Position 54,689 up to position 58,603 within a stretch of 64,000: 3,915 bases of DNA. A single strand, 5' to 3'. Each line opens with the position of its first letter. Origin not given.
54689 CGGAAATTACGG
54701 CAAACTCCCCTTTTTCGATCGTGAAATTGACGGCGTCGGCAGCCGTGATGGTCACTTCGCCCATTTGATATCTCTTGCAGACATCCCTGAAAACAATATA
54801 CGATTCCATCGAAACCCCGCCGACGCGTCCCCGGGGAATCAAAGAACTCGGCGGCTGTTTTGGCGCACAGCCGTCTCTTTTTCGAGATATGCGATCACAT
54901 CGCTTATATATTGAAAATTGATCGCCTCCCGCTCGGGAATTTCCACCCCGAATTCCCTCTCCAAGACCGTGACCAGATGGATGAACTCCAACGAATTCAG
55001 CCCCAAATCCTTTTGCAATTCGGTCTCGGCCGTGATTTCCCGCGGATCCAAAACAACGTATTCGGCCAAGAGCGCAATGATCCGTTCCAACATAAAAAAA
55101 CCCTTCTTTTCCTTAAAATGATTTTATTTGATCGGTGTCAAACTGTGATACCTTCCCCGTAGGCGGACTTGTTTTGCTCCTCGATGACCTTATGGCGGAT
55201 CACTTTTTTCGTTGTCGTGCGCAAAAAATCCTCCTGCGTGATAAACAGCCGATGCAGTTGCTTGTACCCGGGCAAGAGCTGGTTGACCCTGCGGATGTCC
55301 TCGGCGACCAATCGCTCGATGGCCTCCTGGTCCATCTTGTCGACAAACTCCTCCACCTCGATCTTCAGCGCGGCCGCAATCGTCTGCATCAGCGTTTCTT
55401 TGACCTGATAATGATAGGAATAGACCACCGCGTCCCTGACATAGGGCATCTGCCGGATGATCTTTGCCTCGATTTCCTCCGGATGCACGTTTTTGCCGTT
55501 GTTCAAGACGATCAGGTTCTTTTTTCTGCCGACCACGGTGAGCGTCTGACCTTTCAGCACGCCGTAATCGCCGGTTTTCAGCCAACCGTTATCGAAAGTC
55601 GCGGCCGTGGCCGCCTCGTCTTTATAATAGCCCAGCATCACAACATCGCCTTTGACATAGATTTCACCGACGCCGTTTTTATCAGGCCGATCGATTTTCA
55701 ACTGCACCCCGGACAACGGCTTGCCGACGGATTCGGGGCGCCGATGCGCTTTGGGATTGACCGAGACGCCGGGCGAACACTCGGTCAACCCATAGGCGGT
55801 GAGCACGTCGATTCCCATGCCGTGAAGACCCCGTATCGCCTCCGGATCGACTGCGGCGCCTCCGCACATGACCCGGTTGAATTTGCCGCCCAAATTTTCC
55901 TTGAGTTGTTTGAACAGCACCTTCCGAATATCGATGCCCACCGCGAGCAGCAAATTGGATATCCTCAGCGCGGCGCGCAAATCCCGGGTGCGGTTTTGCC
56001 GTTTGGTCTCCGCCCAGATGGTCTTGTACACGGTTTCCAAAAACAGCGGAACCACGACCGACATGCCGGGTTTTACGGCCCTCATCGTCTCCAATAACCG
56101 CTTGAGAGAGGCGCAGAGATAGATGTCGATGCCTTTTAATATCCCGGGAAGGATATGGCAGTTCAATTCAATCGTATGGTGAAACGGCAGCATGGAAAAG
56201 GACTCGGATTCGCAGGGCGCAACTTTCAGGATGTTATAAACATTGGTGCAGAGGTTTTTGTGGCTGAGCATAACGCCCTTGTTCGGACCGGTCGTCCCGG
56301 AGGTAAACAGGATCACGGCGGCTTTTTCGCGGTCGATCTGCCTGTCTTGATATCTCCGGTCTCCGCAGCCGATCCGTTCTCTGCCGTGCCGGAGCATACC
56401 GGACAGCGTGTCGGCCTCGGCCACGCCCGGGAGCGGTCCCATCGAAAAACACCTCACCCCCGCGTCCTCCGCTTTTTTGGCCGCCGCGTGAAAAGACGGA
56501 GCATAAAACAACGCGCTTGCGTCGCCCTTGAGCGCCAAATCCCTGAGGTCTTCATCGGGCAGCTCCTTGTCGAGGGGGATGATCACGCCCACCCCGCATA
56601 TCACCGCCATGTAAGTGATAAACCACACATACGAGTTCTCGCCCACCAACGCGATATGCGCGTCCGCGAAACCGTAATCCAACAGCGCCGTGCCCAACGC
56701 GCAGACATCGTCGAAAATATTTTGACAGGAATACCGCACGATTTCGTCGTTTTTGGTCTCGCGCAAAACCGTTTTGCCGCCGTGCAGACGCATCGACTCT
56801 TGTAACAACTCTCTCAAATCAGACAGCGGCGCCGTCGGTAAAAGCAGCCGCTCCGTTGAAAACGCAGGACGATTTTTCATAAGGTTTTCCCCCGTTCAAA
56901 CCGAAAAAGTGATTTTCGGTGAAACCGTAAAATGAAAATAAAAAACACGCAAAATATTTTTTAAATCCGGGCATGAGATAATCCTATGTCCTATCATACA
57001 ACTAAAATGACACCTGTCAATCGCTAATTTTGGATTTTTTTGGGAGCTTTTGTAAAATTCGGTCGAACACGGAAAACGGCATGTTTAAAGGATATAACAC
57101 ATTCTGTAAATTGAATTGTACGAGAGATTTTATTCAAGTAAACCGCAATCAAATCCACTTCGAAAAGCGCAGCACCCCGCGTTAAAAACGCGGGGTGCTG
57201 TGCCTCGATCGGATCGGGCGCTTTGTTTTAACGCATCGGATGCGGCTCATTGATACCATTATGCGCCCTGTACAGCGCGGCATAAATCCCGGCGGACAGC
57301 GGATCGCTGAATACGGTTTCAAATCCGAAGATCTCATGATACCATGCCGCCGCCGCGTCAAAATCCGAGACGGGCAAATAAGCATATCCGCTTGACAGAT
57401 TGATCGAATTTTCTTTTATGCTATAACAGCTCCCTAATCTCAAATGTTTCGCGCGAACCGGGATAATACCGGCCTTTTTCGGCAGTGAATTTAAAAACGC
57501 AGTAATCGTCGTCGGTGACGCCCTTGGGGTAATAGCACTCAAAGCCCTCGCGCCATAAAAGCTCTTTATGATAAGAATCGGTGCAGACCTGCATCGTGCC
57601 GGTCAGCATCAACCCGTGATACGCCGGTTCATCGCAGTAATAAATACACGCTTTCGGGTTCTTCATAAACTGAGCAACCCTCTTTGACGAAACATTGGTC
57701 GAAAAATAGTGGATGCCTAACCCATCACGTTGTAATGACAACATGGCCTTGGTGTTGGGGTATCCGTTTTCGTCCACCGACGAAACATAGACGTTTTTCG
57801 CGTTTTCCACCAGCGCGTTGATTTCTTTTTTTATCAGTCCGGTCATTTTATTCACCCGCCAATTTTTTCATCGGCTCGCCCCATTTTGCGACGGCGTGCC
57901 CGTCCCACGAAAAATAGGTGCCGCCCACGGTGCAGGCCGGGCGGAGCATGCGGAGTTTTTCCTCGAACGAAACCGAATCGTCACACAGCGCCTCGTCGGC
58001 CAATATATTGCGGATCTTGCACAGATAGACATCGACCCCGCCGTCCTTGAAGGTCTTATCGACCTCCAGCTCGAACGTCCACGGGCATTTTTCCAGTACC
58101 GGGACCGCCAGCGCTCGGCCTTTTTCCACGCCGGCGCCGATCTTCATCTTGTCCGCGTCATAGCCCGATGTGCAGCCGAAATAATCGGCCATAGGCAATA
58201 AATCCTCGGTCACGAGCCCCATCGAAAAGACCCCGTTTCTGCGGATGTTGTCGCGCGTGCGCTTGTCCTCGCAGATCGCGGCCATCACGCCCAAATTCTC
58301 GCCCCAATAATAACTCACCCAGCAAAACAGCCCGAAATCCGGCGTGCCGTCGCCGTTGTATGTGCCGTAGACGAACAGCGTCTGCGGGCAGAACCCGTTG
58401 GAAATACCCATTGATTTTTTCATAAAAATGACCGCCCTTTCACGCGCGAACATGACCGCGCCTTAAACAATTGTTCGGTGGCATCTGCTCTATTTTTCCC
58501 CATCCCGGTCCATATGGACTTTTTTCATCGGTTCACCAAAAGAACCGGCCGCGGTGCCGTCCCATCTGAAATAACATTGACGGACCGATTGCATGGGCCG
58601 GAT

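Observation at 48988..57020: Five-gene operon: acyl-AMP ligase, carrier protein, MacB-type ABC exporter and stand-alone condensation-domain enzyme; candidate undescribed envelope acylation / lipid-conjugate export system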

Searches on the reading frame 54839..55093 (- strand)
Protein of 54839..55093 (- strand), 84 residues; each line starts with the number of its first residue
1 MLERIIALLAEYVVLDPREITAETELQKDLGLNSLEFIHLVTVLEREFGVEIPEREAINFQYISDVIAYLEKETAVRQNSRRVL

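Call 3: search_protein_families(library=pfam, proteins=[window:54839-55093:-], max_evalue=0.01)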
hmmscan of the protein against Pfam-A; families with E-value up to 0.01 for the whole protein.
window:54839-55093:- (84 aa): 2 families
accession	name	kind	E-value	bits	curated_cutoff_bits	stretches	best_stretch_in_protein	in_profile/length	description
PF00550.31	PP-binding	-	1.7e-12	47.8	20.8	1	3-70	1-67/67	Phosphopantetheine attachment site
PF23297.2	ACP_SdgA_C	-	8e-06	26.3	27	1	3-80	13-89/95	Highly reducing polyketide synthase sdgA, C-terminal ACP domain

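Call 4: search_protein_families(library=ncbifam, proteins=[window:54839-55093:-], max_evalue=0.01)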
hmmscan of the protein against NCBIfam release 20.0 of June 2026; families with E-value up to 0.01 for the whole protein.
window:54839-55093:- (84 aa): 16 families
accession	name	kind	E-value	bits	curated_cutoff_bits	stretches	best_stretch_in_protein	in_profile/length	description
NF002148.0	PRK00982.1-2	subfamily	2.3e-16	59.4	71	1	2-73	6-77/79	acyl carrier protein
TIGR00517.1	acyl_carrier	equivalog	1.2e-15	57.2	70.45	1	2-73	5-76/77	acyl carrier protein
NF002150.0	PRK00982.1-4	subfamily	1.9e-13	50.4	66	1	3-74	8-79/80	acyl carrier protein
NF002151.0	PRK00982.1-5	equivalog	5e-13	49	92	1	2-74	5-77/78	acyl carrier protein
NF009104.0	PRK12449.1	equivalog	4.1e-12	45.9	70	1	2-73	7-78/80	acyl carrier protein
NF002149.0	PRK00982.1-3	equivalog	9.2e-11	41.5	106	1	3-73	6-76/78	acyl carrier protein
NF002147.0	PRK00982.1-1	equivalog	3e-10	39.8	84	1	4-74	11-81/83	acyl carrier protein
NF040636.1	AcpM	exception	3.1e-09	36.7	146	1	5-75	10-80/93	meromycolate extension acyl carrier protein AcpM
NF058660.1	cispen_ACP_AmcB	equivalog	7.2e-09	35.7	80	1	12-73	15-78/80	cispentacin biosynthesis acyl carrier protein AmcB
NF005079.0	PRK06508.1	equivalog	2.9e-07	30.8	83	1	3-54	6-57/93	acyl carrier protein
NF003757.0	PRK05350.1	equivalog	8.3e-07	29.1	65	1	2-72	8-78/83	acyl carrier protein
NF006031.0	PRK08172.1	equivalog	1.8e-05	25.3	76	1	8-73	12-77/82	acyl carrier protein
NF005480.0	PRK07081.1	equivalog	0.00014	21.7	72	1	18-56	20-57/83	acyl carrier protein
NF004533.0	PRK05883.1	equivalog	0.00043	20.1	72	1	5-68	28-91/100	acyl carrier protein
NF005798.0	PRK07639.1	equivalog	0.00097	19.5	100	1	19-76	25-84/91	petrobactin biosynthesis protein AsbD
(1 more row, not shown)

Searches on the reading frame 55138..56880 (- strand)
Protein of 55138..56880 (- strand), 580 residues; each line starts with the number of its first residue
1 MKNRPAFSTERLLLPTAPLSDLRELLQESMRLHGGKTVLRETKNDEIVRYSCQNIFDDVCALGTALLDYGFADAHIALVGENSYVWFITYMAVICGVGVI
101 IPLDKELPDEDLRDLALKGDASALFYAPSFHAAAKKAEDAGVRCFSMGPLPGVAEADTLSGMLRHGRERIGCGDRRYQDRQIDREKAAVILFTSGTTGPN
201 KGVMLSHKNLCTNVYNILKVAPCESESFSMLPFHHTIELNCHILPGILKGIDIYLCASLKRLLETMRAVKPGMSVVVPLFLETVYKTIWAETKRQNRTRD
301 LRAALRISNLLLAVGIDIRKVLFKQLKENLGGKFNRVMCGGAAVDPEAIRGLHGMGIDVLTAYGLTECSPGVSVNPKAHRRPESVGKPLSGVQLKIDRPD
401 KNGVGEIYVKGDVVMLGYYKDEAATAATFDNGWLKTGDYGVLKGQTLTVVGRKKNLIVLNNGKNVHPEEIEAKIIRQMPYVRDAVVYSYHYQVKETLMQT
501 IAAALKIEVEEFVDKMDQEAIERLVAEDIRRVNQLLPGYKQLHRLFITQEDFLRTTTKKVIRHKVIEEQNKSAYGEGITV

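Call 3: search_protein_families(library=pfam, proteins=[window:55138-56880:-], max_evalue=0.01)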
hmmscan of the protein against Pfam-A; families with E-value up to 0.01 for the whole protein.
window:55138-56880:- (580 aa): 2 families
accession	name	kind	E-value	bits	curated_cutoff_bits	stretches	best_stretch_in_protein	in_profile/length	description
PF00501.34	AMP-binding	-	6.2e-54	183.7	29.9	1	27-419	2-384/384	AMP-binding enzyme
PF23562.2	AMP-binding_C_3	-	5.2e-08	33.7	20.8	1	455-568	2-111/124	AMP-binding enzyme C-terminal domain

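Call 4: search_protein_families(library=ncbifam, proteins=[window:55138-56880:-], max_evalue=0.01)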
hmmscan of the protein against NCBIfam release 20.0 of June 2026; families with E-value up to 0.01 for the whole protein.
window:55138-56880:- (580 aa): 93 families (the best 25 are shown)
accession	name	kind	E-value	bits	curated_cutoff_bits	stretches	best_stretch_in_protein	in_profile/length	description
NF004837.0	PRK06187.1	subfamily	5.2e-57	193.3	476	2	334-489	288-456/531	long-chain-fatty-acid--CoA ligase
TIGR01923.1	menE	equivalog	1.6e-46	159.1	330.15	2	331-487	221-380/442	o-succinylbenzoate--CoA ligase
NF005801.1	PRK07656.1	equivalog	8.2e-42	143.5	657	2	339-486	286-434/500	FadD3 family acyl-CoA ligase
NF052269.1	Staph_lig_FadD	equivalog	2.4e-41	141.7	650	2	334-565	267-489/499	long-chain-fatty-acid--CoA ligase FadD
NF052580.1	Str24CoAsynCasG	equivalog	6.6e-41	140.2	750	2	360-565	348-546/548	steroid-24-oyl-CoA synthetase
NF005702.0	PRK07514.1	subfamily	2e-37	128.7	558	2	335-574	273-504/506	malonyl-CoA synthase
NF004114.0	PRK05605.1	equivalog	2.1e-37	128.7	766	2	359-568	366-568/575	long-chain-fatty-acid--CoA ligase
NF002966.0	PRK03640.1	equivalog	6e-37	127.3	556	2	322-570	243-481/483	o-succinylbenzoate--CoA ligase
NF004511.1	PRK05852.1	equivalog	3.3e-36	125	650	2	339-513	281-459/505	FadD7 family fatty acid--CoA ligase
NF006182.0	PRK08316.1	subfamily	1.4e-34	119.5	663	2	357-563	313-511/523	fatty acyl-CoA synthetase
NF006523.0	PRK08974.1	equivalog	1.3e-32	112.7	884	2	339-570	332-554/561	long-chain-fatty-acid--CoA ligase FadD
NF006539.0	PRK09029.1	equivalog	2.3e-32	112.5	494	2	332-488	240-386/458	o-succinylbenzoate--CoA ligase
NF005291.0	PRK06814.1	equivalog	1.8e-31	108.9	1349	2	355-525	931-1102/1140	acyl-[ACP]--phospholipid O-acyltransferase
NF005307.0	PRK06839.1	equivalog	3e-31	108.6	748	2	338-568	270-492/496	o-succinylbenzoate--CoA ligase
TIGR01733.1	AA-adenyl-dom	subfamily_domain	3.7e-31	108.3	317.4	2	322-486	227-409/409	amino acid adenylation domain-containing protein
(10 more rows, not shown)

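Call 27: search_solved_structures(query=window:55138-56880:-, max_evalue=1e-10)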
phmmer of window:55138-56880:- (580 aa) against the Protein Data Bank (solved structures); distinct sequences matched with E-value up to 1e-10: 66 (the best 60 are shown).
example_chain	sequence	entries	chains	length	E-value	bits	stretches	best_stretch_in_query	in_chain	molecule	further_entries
3ipl_A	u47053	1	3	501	5.8e-25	91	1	334-487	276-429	2-succinylbenzoate--CoA ligase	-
8weu_A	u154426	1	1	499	3.4e-24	88.5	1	335-475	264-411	Fatty-acyl-CoA synthase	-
8wev_A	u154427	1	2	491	3.6e-24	88.4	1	335-475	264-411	Feruloyl-CoA Synthetase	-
5x8f_A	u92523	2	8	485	4.9e-23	84.7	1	338-485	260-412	2-succinylbenzoate--CoA ligase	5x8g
5buq_A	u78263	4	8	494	5.3e-23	84.6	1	338-485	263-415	2-succinylbenzoate--CoA ligase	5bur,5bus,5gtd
6qjz_A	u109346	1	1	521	2.8e-21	78.9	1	343-489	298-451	oxalyl CoA-synthetase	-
2d1q_A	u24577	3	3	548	3.4e-20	75.3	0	358-488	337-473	Luciferin 4-monooxygenase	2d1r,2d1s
4gxq_A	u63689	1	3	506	3.6e-20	75.2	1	355-496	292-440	Malonyl CoA synthetase, Benzoate-CoA ligase Chimeric protein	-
2d1t_A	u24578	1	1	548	3.7e-20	75.2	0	358-488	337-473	Luciferin 4-monooxygenase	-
4fuq_A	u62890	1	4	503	6.8e-20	74.3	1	355-493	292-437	Malonyl CoA synthetase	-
4fut_A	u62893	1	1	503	6.9e-20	74.3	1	355-493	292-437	Malonyl CoA synthetase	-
4gxr_A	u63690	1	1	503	6.9e-20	74.3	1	355-492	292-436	Malonyl CoA synthetase, Benzoate-CoA ligase Chimeric protein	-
6k4c_A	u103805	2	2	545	7.6e-20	74.1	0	359-486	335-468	Ancestral luciferase AncLamp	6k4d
4m46_A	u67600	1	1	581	8.8e-20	73.9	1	359-487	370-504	Luciferase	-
3qya_A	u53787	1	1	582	8.8e-19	70.6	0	359-487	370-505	Luciferase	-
3pbk_A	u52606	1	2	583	6.2e-12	48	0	401-487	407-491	Fatty Acyl-Adenylate Ligase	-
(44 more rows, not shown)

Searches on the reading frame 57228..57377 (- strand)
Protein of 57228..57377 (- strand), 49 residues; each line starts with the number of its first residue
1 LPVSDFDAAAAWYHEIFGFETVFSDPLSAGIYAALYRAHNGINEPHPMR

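Call 73: search_protein_families(library=pfam, proteins=[window:57228-57377:-], max_evalue=0.01)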
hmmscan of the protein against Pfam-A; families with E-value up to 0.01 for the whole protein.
window:57228-57377:- (49 aa): 1 family
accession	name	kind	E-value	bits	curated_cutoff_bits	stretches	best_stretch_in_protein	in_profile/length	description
PF00903.31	Glyoxalase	-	0.00068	20.5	20.6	1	2-26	8-32/121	Glyoxalase/Bleomycin resistance protein/Dioxygenase superfamily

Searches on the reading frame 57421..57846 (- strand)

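Call 73: search_protein_families(library=pfam, proteins=[window:57421-57846:-], max_evalue=0.01)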
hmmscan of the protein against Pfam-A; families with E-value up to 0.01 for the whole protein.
window:57421-57846:- (141 aa): 2 families
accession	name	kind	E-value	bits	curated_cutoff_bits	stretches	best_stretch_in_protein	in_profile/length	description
PF01243.27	PNPOx_N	-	1.4e-14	55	28.1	1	5-127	1-118/120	Pyridoxamine 5'-phosphate oxidase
PF16242.11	Pyrid_ox_like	-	7.1e-13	48.8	28.8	1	7-132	4-129/149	Pyridoxamine 5'-phosphate oxidase like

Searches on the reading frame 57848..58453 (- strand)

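Call 73: search_protein_families(library=pfam, proteins=[window:57848-58453:-], max_evalue=0.01)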
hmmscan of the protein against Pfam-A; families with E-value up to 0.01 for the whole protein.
window:57848-58453:- (201 aa): 1 family
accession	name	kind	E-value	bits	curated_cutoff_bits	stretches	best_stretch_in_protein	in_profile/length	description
PF01613.24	Flavin_Reduct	-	4.1e-10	40.4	27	1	22-154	4-135/153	Flavin reductase like domain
